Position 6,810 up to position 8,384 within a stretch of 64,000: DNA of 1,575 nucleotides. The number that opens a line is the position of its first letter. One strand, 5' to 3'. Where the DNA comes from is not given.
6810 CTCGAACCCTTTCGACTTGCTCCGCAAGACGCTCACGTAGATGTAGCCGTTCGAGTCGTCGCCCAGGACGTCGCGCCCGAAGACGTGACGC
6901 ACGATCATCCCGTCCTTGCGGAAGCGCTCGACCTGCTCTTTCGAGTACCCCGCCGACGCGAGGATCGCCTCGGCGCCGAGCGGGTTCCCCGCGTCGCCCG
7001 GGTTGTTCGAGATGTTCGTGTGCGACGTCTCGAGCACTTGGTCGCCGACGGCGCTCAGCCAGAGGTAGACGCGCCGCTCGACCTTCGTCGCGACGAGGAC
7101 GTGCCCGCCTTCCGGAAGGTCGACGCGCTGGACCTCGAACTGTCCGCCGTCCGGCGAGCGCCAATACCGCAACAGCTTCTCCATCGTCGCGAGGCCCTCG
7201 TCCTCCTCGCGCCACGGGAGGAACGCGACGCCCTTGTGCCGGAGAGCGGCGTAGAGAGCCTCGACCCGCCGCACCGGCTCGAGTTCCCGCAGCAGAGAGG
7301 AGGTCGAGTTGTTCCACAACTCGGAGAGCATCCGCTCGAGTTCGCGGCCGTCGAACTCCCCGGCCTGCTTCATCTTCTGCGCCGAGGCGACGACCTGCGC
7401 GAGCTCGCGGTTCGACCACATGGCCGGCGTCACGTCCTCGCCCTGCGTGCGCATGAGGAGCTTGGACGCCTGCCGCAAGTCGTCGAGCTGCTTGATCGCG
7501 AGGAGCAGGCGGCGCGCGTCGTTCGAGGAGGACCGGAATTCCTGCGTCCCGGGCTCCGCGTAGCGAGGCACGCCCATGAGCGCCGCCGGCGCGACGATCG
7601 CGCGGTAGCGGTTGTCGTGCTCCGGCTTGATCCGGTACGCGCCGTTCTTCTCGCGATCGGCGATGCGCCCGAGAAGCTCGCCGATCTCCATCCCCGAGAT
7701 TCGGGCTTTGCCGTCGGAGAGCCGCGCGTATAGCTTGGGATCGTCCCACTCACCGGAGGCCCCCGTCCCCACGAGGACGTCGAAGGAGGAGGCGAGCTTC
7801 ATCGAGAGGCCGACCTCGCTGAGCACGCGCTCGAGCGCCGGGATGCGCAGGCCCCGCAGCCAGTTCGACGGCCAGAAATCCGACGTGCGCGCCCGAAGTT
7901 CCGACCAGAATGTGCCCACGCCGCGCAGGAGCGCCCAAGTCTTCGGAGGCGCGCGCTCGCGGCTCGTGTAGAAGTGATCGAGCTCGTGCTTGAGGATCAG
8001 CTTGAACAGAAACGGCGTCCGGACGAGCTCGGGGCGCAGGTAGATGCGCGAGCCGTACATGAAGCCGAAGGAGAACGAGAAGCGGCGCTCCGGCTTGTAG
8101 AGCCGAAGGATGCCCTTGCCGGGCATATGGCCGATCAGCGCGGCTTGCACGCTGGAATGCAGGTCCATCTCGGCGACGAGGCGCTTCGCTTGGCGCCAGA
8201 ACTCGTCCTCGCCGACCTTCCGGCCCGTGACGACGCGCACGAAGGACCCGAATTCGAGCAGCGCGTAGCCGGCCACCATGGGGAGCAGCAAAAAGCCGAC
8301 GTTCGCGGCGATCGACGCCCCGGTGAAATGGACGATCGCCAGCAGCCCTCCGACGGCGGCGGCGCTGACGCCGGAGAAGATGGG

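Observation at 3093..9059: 1988-aa membrane-anchored protein combining an HExxH motif, two complete subtilisin domains and HEAT repeats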

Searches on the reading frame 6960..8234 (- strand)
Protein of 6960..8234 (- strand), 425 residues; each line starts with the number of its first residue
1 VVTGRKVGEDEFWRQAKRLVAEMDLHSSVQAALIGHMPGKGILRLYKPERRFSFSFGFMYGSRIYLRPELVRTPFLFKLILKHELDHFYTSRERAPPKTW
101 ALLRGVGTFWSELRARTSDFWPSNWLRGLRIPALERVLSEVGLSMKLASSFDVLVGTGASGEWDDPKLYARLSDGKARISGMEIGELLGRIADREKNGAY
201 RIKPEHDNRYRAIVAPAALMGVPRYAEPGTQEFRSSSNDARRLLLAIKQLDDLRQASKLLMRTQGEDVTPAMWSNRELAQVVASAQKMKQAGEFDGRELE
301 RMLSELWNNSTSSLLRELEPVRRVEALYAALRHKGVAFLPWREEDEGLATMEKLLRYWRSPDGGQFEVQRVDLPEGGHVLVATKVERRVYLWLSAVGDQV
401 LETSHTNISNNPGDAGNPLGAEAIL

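Call 21: search_solved_structures(query=A2, max_evalue=10, show_alignments=3)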
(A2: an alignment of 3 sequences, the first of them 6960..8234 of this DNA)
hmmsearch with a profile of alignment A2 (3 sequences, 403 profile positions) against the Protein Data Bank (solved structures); distinct sequences matched with E-value up to 10: 2.
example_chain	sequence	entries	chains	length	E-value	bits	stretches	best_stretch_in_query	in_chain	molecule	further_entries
4tql_A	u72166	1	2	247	0.066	15.1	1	219-301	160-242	Three helix bundle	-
5tgw_A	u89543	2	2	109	1.5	10.7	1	219-289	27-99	PS1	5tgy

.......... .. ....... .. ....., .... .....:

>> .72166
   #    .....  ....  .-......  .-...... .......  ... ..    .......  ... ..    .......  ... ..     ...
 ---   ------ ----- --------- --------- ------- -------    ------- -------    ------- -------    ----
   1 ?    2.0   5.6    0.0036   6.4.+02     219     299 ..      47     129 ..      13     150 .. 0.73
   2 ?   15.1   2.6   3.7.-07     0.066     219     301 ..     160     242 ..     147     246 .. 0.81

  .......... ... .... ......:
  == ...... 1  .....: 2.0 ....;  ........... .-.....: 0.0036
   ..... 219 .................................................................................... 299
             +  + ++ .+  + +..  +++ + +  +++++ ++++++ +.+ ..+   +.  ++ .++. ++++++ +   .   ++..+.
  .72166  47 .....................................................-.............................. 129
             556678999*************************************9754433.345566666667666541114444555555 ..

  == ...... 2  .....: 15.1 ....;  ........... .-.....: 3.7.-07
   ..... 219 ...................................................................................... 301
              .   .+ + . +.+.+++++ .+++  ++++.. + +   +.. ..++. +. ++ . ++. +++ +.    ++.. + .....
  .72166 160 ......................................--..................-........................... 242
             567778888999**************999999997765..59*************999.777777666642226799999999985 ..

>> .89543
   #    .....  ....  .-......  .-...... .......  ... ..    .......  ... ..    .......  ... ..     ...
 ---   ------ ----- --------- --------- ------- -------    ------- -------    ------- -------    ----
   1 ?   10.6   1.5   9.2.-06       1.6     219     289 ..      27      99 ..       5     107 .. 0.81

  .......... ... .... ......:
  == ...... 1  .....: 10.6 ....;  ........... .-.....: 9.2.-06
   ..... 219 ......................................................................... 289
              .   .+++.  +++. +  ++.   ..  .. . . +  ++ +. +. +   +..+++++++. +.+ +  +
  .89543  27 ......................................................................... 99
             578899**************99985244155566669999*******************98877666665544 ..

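Call 32: search_protein_representatives(alignment_id=A2)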
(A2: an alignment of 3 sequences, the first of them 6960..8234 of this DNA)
Query: 3 sequences, 403 profile positions. Proteins with E-value up to 0.001 (for the whole library): 49; up to 1e-10: 46; up to 1e-30: 40. The best 49 are listed.
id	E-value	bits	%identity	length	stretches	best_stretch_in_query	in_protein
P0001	8.7e-188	640.5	-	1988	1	9-403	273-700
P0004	4.8e-186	634.7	-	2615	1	2-403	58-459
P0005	2.2e-178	609.5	-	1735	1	1-403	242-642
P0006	6.9e-133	459.7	-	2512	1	2-400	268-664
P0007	1.1e-128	445.9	-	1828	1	5-403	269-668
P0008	4.1e-122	424.2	-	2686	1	4-403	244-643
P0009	3.1e-121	421.3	-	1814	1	5-403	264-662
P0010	1.1e-120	419.5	-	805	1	2-403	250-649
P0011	4.2e-119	414.3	-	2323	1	4-402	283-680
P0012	1.1e-106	373.4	-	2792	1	4-401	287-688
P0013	4.6e-105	368.1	-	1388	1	7-403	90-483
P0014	5.0e-104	364.7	-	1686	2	2-234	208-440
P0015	2.5e-95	336.0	-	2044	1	5-392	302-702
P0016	8.2e-95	334.3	-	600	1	3-324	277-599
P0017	7.4e-94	331.2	-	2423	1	3-402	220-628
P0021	1.9e-85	303.4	-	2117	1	6-399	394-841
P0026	6.3e-68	245.8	-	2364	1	8-400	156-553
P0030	1.6e-59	218.1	-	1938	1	52-397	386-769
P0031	1.4e-57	211.7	-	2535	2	4-247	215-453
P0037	1.3e-51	192.0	-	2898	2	3-237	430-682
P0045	4.3e-19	85.0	-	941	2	259-371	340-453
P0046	1.2e-18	83.5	-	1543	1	2-374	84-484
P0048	7.9e-12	61.0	-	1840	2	15-374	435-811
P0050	3.7e-06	42.4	-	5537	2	5-126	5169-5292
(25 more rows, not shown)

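Call 50: find_related_loci(query=A2, collection=genome_contigs, flank=10000)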
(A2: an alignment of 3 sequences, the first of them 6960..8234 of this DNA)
Query A2 (425 aa) in genome_contigs; peptide patterns used: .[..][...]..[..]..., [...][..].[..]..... (x = any residue, [..] = any of these).
51 stretches matched a pattern; 30 encode a relative of the query (tblastn E <= 1e-3); 30 distinct loci.
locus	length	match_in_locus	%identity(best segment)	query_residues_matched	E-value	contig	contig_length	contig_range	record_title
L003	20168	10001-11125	35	4-409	9e-65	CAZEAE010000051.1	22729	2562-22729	MAG TPA_asm: uncultured Elusimicrobia sp. isolate binchicken_co248_32 genome assembly, contig: NODE_2253_length_22729_co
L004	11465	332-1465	35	4-412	1e-62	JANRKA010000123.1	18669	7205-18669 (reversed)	MAG: Elusimicrobiota bacterium isolate bins.479 k141_4415426, whole genome shotgun sequence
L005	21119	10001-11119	36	4-407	3e-59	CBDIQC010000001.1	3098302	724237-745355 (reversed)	MAG: uncultured Elusimicrobia bacterium isolate NI882-mx-bin12 genome assembly, contig: N-N882-C16, whole genome shotgun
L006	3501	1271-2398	36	12-409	2e-58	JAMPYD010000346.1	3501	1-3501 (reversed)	MAG: Elusimicrobiota bacterium isolate R2F_R2FSRR_metabat.61 R2F_C18078, whole genome shotgun sequence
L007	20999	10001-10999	36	42-393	1e-58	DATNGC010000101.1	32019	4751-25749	MAG TPA_asm: Elusimicrobiota bacterium isolate SMAG_U11311 k141_3534049, whole genome shotgun sequence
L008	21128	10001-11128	36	12-409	1e-57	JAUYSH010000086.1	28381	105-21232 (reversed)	MAG: Elusimicrobiota bacterium isolate C5_metabat.bin.68 C5_k141_281970, whole genome shotgun sequence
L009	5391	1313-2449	32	4-413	1e-57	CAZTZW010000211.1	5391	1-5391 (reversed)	MAG TPA_asm: uncultured Elusimicrobia sp. isolate SRP302895_co1_139 genome assembly, contig: NODE_32695_length_5391_cov_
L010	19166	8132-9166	36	42-409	4e-57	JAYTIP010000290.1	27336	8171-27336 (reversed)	MAG: Elusimicrobiota bacterium isolate GFS_2774 GFS_2774_289, whole genome shotgun sequence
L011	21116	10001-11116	34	18-409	7e-57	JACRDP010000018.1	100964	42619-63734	MAG: Elusimicrobia bacterium isolate NC_groundwater_1675_Pr3_B-0.1um_66_20 SR-2_scaffold_141_2478595, whole genome shotg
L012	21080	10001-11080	34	4-393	2e-56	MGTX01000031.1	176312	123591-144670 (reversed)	MAG: Elusimicrobia bacterium GWA2_66_18 gwa2_scaffold_82, whole genome shotgun sequence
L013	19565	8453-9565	34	4-404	2e-56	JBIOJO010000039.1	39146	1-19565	MAG: Elusimicrobiota bacterium isolate GcC5-9 k141_1386393_length_39146_cov_42.0013, whole genome shotgun sequence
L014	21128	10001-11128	36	12-409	5e-56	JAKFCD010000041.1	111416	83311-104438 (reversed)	MAG: Elusimicrobiota bacterium isolate LC012 contig-124_126, whole genome shotgun sequence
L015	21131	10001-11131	32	4-409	4e-56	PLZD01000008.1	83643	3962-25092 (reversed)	MAG: Elusimicrobia bacterium isolate palsa_1176 73.20120700_P3D.185_contig_1104, whole genome shotgun sequence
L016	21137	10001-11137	33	4-412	1e-55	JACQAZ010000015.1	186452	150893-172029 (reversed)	MAG: Elusimicrobia bacterium isolate NC_groundwater_929_Pr1_S-0.2um_66_27 Montesol18-Sp2_coassembly_scaffold_311567, who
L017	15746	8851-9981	34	12-409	4e-55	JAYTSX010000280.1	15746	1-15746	MAG: Elusimicrobiota bacterium isolate GFS_5282 GFS_5282_279, whole genome shotgun sequence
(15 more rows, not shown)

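Call 88: find_encoding_contigs(protein=P0015, flank=8000, max_places=2)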
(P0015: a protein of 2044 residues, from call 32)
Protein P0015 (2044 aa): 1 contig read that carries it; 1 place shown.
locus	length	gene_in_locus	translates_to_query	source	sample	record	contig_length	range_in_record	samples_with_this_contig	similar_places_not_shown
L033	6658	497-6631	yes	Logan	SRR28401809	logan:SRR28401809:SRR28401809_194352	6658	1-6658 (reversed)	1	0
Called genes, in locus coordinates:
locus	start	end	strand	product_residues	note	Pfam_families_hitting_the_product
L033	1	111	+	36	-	?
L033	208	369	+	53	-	-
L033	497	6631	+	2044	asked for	PF00082:Peptidase_S8, PF02985:HEAT (faint), PF13646:HEAT_2, PF00082:Peptidase_S8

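Call 89: find_encoding_contigs(protein=P0021, flank=8000, max_places=2)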
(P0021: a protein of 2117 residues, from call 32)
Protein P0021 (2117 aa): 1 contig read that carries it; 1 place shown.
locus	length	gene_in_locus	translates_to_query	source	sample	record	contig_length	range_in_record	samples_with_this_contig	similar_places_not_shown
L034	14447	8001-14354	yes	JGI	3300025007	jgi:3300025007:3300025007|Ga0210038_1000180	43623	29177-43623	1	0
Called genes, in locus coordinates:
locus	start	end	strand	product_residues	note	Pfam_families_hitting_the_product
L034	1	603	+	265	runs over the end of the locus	PF00486:Trans_reg_C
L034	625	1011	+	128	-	PF00072:Response_reg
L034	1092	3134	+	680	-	PF00672:HAMP, PF00512:HisKA, PF02518:HATPase_c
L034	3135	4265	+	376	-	PF00072:Response_reg, PF00512:HisKA, PF02518:HATPase_c, PF13589:HATPase_c_3 (weak)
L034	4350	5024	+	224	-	PF00072:Response_reg, PF08281:Sigma70_r4_2 (weak), PF00196:GerE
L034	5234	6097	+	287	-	-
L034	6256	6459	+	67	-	-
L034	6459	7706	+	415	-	-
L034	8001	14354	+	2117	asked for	PF00082:Peptidase_S8, PF02985:HEAT (faint), PF13646:HEAT_2 (weak), PF00082:Peptidase_S8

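Call 91: find_encoding_contigs(protein=P0030, flank=8000, max_places=2)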
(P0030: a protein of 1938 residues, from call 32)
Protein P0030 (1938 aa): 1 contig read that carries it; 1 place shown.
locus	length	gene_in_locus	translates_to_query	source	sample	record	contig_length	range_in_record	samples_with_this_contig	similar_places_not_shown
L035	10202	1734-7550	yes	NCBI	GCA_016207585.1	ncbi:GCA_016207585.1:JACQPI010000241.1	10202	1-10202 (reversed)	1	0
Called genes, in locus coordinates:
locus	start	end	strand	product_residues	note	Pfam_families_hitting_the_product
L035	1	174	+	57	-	?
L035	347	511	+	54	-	-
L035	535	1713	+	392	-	-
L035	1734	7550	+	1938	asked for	PF00082:Peptidase_S8, PF02985:HEAT (faint), PF13646:HEAT_2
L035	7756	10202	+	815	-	?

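Call 93: search_protein_families(library=pfam, proteins=[L035:7756-10200:+, L035:535-1713:+, L034:5234-6097:+], max_evalue=0.01)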
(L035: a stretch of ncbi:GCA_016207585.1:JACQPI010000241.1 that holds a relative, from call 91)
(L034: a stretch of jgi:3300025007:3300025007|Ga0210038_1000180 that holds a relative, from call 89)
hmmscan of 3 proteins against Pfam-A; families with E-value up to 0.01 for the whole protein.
L035:7756-10200:+ (815 aa): 1 family
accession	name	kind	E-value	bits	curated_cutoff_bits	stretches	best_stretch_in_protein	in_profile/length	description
PF01435.24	Peptidase_M48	-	0.002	18.4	20.3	0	799-815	65-81/186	Peptidase family M48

L035:535-1713:+ (392 aa): 1 family
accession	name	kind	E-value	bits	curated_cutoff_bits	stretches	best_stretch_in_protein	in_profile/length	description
PF20230.4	DUF6588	-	4.2e-05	23.3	27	1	135-238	165-258/319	Family of unknown function (DUF6588)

L034:5234-6097:+ (287 aa): 0 families

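Call 100: list_cluster_members(proteins=[P0046, P0048, P0050, P0045, P0026, P0031, P0015, P0021, P0037])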
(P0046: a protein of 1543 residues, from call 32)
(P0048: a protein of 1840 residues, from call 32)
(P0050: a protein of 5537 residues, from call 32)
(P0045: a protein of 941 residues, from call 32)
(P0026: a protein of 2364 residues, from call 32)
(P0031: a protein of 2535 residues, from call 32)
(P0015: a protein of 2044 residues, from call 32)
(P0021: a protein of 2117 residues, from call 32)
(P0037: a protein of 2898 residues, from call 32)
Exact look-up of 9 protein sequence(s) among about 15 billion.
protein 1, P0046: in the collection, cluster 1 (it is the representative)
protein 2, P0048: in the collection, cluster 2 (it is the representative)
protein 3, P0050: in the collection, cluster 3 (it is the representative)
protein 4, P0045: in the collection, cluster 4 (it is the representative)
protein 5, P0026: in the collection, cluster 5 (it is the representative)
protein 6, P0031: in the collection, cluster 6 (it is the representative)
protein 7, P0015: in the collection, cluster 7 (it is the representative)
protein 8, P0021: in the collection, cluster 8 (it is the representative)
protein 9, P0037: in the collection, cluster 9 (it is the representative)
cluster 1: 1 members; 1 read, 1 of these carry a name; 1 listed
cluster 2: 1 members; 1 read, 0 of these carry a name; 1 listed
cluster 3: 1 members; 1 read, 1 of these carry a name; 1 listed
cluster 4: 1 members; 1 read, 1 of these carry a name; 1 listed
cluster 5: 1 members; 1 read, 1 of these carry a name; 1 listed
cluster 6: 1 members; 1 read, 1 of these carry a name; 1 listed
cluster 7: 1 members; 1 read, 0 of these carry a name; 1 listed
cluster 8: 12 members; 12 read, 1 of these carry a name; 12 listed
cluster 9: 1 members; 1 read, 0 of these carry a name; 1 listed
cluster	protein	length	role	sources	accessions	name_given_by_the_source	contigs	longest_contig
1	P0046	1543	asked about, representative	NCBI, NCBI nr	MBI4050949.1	MAG: S8 family serine peptidase, partial [Elusimicrobia bacterium] | S8 family serine peptidase [Elusimicrobiota bacterium]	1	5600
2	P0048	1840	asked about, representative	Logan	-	-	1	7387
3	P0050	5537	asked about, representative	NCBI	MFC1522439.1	S8 family serine peptidase, partial [Elusimicrobiota bacterium]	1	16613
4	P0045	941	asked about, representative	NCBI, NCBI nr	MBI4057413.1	MAG: S8 family serine peptidase, partial [Elusimicrobia bacterium] | S8 family serine peptidase [Elusimicrobiota bacterium]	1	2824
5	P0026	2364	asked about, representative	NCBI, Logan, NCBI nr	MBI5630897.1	MAG: S8 family serine peptidase [Elusimicrobia bacterium] | S8 family serine peptidase [Elusimicrobiota bacterium]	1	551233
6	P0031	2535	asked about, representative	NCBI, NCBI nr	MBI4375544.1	MAG: hypothetical protein HY549_03750 [Elusimicrobia bacterium] | hypothetical protein [Elusimicrobiota bacterium]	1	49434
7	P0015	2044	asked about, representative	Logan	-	-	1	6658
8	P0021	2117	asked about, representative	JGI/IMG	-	-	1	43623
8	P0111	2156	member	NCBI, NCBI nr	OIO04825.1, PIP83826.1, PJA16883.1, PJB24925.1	MAG: hypothetical protein AUJ52_14535 [Elusimicrobia bacterium CG1_02_63_36]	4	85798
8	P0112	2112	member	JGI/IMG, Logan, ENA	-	-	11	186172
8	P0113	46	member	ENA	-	-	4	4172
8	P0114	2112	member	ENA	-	-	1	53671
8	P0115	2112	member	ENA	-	-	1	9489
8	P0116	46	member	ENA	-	-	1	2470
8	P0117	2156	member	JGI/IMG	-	-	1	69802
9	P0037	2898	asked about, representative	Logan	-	-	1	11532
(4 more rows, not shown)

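Call 101: find_encoding_contigs(protein=P0112, flank=9000, max_places=2)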
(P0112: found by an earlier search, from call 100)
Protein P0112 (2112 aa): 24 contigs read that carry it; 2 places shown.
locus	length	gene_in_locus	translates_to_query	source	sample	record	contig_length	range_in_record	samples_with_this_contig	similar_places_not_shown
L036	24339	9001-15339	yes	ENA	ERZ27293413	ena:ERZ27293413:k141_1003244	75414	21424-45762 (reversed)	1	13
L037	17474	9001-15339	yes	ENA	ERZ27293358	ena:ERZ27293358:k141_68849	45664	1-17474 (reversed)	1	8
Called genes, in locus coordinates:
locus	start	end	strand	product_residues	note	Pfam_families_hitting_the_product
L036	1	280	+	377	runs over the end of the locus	-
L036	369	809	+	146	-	-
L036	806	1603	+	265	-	PF00486:Trans_reg_C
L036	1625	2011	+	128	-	PF00072:Response_reg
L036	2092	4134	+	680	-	PF00672:HAMP, PF00512:HisKA, PF02518:HATPase_c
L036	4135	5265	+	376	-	PF00072:Response_reg, PF00512:HisKA, PF02518:HATPase_c, PF13589:HATPase_c_3 (weak)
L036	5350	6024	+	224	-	PF00072:Response_reg, PF08281:Sigma70_r4_2 (weak), PF00196:GerE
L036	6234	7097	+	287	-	-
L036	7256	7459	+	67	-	-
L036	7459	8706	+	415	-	-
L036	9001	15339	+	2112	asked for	PF00082:Peptidase_S8, PF02985:HEAT (faint), PF13646:HEAT_2 (weak), PF00082:Peptidase_S8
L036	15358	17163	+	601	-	PF01520:Amidase_3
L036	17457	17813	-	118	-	PF05534:HicB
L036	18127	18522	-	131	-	PF00903:Glyoxalase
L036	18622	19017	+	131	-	PF02566:OsmC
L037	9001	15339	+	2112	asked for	PF00082:Peptidase_S8, PF02985:HEAT (faint), PF13646:HEAT_2 (weak), PF00082:Peptidase_S8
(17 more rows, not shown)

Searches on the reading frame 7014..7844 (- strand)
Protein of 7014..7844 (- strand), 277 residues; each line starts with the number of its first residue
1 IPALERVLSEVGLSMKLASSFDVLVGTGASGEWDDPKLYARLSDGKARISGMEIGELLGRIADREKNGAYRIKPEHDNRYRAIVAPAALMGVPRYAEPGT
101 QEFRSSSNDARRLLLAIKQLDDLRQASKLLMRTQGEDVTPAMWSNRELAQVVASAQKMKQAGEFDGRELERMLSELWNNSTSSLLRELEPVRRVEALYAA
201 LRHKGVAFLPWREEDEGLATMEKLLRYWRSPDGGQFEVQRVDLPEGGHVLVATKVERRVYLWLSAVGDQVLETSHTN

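Call 69: search_protein_families(library=pfam, proteins=[window:7014-7844:-], max_evalue=10)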
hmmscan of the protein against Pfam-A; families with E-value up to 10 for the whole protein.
seq(277 aa): 0 families
